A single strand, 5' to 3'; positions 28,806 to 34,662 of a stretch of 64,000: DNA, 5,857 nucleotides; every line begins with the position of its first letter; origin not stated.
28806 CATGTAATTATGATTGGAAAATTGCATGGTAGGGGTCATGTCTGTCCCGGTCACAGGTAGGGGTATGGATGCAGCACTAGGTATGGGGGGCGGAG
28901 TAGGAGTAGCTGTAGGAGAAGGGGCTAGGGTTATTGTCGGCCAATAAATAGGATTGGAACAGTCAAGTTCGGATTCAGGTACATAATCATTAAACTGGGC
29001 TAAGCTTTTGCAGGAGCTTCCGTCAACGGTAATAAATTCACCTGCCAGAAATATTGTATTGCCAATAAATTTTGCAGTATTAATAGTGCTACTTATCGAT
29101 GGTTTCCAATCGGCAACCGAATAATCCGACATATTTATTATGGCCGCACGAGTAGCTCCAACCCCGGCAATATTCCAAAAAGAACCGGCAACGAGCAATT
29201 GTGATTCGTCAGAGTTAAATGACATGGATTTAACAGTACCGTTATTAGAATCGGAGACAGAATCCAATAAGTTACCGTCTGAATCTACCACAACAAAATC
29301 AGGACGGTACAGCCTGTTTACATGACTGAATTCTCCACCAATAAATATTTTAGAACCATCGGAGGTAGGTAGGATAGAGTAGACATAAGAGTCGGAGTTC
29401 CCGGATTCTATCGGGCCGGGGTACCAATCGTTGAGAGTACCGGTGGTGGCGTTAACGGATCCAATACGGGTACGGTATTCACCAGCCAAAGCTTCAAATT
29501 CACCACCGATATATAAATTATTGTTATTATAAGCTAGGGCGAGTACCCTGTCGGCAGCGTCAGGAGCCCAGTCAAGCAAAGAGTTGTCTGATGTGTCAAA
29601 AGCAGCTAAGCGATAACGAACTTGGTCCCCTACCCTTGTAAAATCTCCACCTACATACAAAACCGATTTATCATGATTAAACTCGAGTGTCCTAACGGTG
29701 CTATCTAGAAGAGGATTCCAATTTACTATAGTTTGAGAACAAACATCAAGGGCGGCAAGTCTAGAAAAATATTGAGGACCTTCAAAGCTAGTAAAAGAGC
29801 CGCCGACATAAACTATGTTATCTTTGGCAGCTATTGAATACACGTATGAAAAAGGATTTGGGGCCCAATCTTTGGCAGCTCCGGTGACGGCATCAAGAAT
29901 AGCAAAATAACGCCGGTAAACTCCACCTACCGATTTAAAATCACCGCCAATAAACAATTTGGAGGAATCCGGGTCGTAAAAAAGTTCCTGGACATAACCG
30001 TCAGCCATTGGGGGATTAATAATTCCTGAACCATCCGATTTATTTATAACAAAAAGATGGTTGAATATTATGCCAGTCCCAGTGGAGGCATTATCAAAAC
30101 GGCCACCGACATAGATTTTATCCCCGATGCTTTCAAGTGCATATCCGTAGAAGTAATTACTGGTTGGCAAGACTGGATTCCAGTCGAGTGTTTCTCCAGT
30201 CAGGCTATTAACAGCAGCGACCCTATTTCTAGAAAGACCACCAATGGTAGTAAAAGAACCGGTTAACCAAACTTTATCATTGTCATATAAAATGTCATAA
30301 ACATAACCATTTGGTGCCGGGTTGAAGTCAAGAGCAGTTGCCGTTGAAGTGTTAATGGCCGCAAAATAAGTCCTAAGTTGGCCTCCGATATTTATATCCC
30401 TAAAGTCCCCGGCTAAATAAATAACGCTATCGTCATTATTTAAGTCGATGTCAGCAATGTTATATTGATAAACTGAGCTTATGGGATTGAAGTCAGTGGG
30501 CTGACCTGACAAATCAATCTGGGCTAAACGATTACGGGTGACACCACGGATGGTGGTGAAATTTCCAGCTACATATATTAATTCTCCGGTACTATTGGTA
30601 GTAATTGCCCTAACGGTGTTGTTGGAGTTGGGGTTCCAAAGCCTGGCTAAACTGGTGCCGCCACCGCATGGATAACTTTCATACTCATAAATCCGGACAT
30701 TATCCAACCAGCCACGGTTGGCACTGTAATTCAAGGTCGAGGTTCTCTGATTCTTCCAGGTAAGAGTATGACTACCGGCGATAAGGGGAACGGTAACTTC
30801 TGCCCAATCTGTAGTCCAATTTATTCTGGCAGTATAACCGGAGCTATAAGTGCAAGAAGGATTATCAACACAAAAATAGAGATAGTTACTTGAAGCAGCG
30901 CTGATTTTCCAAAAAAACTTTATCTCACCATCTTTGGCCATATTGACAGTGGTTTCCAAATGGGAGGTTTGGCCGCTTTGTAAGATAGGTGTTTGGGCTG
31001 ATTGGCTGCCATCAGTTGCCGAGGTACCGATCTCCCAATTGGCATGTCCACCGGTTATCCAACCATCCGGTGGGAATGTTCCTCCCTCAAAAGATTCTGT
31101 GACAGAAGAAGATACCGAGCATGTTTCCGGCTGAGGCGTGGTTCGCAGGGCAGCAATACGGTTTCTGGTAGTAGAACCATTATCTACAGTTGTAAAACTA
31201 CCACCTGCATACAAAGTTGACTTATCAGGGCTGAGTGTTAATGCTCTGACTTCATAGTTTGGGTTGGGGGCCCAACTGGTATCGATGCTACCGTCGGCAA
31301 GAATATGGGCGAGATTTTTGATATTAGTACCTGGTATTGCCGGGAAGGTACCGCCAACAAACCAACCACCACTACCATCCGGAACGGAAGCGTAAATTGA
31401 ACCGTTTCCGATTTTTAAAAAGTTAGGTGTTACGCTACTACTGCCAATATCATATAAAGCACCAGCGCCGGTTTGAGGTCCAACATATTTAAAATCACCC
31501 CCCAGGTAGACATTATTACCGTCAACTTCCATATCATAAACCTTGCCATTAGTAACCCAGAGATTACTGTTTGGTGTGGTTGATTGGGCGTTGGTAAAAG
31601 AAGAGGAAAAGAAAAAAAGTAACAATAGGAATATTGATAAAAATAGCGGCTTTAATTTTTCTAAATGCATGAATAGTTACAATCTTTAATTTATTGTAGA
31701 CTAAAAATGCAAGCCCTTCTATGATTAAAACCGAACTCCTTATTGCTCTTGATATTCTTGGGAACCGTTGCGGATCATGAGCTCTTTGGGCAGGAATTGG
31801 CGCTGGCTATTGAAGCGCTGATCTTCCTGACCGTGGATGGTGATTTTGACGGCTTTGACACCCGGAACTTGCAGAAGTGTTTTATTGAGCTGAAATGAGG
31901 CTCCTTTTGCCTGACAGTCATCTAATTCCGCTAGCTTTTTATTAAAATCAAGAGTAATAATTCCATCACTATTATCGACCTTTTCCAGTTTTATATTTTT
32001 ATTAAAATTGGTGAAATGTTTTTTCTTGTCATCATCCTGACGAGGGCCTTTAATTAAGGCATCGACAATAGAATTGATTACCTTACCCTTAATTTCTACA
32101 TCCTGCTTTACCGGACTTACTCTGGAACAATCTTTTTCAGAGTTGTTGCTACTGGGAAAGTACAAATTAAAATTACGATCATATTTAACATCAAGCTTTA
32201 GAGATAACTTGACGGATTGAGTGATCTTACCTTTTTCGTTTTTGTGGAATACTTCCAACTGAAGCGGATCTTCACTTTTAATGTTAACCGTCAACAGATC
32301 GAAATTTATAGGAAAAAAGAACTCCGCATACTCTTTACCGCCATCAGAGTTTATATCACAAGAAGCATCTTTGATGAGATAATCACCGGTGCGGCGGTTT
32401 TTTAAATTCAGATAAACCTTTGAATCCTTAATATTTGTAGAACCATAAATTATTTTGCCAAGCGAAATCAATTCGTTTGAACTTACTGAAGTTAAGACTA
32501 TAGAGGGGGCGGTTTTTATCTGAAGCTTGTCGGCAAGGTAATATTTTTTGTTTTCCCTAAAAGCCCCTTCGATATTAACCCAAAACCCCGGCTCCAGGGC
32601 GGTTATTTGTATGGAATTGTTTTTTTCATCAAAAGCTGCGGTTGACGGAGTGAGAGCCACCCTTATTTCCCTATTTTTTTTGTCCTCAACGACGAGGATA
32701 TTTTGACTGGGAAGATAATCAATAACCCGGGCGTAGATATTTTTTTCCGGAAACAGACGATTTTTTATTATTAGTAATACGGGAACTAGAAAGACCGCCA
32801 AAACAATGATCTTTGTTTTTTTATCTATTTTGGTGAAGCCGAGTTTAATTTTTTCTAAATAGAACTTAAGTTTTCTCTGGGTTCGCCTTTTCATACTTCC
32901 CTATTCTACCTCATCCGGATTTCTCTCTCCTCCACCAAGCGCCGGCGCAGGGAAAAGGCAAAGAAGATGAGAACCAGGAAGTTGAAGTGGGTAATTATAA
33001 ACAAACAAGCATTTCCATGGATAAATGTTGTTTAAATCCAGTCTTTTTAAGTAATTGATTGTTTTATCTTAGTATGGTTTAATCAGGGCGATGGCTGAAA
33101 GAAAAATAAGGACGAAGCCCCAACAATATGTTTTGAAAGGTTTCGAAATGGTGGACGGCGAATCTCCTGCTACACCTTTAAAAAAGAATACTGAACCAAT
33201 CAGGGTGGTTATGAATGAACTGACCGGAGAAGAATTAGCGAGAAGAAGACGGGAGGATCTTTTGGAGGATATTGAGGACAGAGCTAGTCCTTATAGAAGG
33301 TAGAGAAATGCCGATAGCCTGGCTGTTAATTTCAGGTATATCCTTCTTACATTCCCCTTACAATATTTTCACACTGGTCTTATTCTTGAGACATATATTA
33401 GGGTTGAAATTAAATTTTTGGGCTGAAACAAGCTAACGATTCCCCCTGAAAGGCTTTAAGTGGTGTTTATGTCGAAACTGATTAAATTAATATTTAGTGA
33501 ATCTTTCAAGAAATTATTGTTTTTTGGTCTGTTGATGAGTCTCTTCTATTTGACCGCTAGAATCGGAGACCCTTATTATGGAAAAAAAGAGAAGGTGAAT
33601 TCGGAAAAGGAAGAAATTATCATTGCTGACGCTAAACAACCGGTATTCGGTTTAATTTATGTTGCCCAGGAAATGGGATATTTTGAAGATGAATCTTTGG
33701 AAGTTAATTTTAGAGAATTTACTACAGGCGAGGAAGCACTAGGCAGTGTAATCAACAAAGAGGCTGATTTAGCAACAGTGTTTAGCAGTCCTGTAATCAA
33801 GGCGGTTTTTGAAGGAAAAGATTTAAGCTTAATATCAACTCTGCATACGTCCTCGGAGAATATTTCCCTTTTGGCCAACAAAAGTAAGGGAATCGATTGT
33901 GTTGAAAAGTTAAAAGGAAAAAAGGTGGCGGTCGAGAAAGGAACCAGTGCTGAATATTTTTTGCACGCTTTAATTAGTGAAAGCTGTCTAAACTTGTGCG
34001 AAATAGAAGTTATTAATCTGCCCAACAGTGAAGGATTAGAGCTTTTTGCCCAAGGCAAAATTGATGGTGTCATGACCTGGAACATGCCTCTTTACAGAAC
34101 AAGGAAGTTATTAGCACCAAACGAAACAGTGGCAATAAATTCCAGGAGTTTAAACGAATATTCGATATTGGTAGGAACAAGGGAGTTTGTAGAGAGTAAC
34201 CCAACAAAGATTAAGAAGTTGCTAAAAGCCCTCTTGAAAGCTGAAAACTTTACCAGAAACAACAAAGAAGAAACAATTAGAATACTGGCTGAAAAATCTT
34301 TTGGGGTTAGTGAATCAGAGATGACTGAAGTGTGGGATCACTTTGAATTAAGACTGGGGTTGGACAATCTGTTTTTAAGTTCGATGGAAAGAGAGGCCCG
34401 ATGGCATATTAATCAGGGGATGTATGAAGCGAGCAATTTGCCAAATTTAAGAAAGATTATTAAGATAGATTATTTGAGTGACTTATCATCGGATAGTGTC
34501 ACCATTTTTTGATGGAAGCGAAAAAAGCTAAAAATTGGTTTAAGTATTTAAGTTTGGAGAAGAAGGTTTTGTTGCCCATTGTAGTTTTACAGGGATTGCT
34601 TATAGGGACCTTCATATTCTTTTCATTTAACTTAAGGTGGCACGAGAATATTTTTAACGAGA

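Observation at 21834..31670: A 9.8-kb gene encoding a 3,278-aa multi-propeller surface protein with three MAM-like modules and a C-terminal TM plus Arg-cluster tail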

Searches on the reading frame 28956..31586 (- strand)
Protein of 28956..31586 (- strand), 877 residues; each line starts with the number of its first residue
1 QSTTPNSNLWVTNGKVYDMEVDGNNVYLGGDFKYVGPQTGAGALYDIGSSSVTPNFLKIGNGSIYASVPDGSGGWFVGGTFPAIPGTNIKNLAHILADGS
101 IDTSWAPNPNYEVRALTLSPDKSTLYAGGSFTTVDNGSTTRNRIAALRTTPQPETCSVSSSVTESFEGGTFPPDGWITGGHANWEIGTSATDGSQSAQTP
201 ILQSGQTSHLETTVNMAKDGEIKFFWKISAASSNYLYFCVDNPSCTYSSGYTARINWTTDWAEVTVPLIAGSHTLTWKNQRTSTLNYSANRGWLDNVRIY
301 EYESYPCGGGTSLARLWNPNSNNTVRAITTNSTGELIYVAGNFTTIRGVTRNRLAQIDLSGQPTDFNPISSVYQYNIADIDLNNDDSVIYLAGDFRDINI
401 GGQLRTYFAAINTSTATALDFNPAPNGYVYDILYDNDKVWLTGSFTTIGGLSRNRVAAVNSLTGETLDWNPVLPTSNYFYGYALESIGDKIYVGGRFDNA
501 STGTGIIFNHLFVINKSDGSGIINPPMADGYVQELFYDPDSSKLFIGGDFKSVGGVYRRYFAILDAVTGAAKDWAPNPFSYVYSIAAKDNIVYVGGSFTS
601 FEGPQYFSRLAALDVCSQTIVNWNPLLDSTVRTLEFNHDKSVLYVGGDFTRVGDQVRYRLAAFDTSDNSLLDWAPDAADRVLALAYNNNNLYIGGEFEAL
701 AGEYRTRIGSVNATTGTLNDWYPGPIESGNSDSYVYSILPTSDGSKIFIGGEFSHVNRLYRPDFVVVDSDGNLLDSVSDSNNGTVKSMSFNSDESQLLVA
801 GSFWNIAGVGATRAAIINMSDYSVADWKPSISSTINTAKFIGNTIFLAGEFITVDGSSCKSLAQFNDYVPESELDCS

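Call 73: predict_structure(alignment_id=A3)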
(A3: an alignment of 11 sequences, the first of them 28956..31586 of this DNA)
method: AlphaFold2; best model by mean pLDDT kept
length: 877 residues; sequences in the alignment: 11
mean_pLDDT: 77.0   pTM: 0.54
mean pLDDT of the five models: 77.0, 73.3, 70.8, 70.6, 67.2
residues with pLDDT >= 90: 187; 70-90: 439; 50-70: 202; < 50: 49
segments of 3 or more residues with pLDDT < 50: 1-9, 176-179, 500-508, 572-576, 603-605, 856-858, 867-877
pLDDT, mean of each block of 10 residues (from residue 1): 37 74 83 64 74 70 90 90 85 89 86 93 90 78 85 65 59 50 57 62 77 73 79 76 70 69 74 80 65 79 60 67 91 90 85 86 83 79 92 87 88 88 86 91 88 86 80 65 88 75 44 79 64 81 76 60 68 50 77 77 58 66 81 90 94 91 90 92 93 94 91 93 80 85 90 83 84 68 82 87 69 80 74 79 74 54 52 34
secondary structure, 60 per line:
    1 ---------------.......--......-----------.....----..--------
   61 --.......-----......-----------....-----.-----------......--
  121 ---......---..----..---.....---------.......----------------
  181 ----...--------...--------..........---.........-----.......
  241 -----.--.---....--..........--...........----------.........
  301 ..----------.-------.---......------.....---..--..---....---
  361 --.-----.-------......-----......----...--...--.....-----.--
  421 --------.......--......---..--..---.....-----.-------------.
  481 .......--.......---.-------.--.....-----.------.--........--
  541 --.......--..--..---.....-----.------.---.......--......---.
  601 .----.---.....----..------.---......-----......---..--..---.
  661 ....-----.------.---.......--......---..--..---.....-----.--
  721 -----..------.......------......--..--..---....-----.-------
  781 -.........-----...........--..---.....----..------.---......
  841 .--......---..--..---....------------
elements in order (helices of 4 or more, strands of 3 or more residues): E16-22 E25-30 E42-46 E63-69 E75-80 E92-95 E113-118 E124-129 E144-148 E158-164 E185-187 E196-198 E207-216 E220-228 E234-240 E253-256 E259-268 E271-281 E292-302 E325-330 E337-341 E354-357 E377-382 E388-393 E398-400 E403-405 E408-412 E429-435 E438-443 E456-460 E480-487 E490-496 E511-515 E531-538 E543-549 E561-565 E582-588 E591-596 E610-614 E631-636 E642-647 E660-664 E681-687 E690-695 E708-712 E734-740 E747-752 E764-767 E782-790 E796-806 E814-818 E835-841 E844-849 E862-865

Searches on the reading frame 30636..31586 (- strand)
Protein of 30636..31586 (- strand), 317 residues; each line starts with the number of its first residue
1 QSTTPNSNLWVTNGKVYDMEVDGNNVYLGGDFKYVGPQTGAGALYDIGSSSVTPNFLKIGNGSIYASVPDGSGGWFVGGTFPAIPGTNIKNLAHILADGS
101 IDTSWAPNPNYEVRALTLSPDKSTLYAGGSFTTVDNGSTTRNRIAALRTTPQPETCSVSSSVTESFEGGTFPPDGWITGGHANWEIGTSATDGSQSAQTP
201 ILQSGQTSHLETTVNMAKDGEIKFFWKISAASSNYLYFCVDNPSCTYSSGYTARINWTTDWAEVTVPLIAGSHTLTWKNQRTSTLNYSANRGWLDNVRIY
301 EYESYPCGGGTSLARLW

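Call 93: find_related_loci(query=A7, collection=metagenome_contigs, flank=10000)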
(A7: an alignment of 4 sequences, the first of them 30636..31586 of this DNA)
Query A7 (317 aa) in metagenome_contigs; peptide patterns used: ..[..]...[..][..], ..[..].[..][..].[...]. (x = any residue, [..] = any of these).
600 stretches matched a pattern (row limit reached: there are more); 306 encode a relative of the query (tblastn E <= 1e-3); the best 80 are kept; 80 distinct loci.
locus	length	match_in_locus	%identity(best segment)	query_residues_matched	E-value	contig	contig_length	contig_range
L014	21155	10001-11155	49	1-155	2e-37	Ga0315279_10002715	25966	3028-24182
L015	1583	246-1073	50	1-147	3e-35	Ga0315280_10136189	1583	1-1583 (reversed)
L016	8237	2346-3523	43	1-175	3e-34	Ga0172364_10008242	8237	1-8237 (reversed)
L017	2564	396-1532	48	1-147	4e-34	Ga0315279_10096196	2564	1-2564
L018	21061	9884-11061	42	1-175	1e-33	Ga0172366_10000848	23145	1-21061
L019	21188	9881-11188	48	1-150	3e-33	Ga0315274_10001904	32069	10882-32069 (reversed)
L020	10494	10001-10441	47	4-155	7e-33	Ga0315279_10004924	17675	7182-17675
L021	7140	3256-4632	43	11-199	1e-32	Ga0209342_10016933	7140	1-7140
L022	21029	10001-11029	46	1-155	5e-32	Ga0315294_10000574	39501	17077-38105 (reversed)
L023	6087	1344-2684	47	1-156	8e-32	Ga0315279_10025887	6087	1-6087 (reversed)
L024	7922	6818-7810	50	6-150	9e-32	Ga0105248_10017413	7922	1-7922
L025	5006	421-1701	50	6-150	6e-32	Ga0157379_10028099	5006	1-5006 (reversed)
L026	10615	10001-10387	50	2-134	2e-31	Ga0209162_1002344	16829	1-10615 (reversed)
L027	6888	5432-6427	45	1-155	3e-31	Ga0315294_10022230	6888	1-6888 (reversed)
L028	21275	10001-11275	48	2-181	3e-31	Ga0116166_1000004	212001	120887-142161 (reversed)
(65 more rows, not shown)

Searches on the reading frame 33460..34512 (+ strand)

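Call 10: search_protein_families(library=pfam, proteins=[window:33460-34512:+], max_evalue=0.001)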
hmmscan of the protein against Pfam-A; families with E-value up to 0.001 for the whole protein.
window:33460-34512:+ (350 aa): 4 families
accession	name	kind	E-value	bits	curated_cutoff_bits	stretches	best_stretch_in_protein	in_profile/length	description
PF09084.16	NMT1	-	1.4e-25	90.9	20.5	1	61-271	2-215/216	NMT1/THI5 like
PF13379.11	NMT1_2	-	2.2e-13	51.1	24.7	1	67-277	22-248/252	NMT1-like family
PF16868.10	NMT1_3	-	7.3e-07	29.5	27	1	91-210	42-171/289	NMT1-like family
PF03180.19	Lipoprotein_9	-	0.0009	18.9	27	0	73-174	19-118/236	NlpA lipoprotein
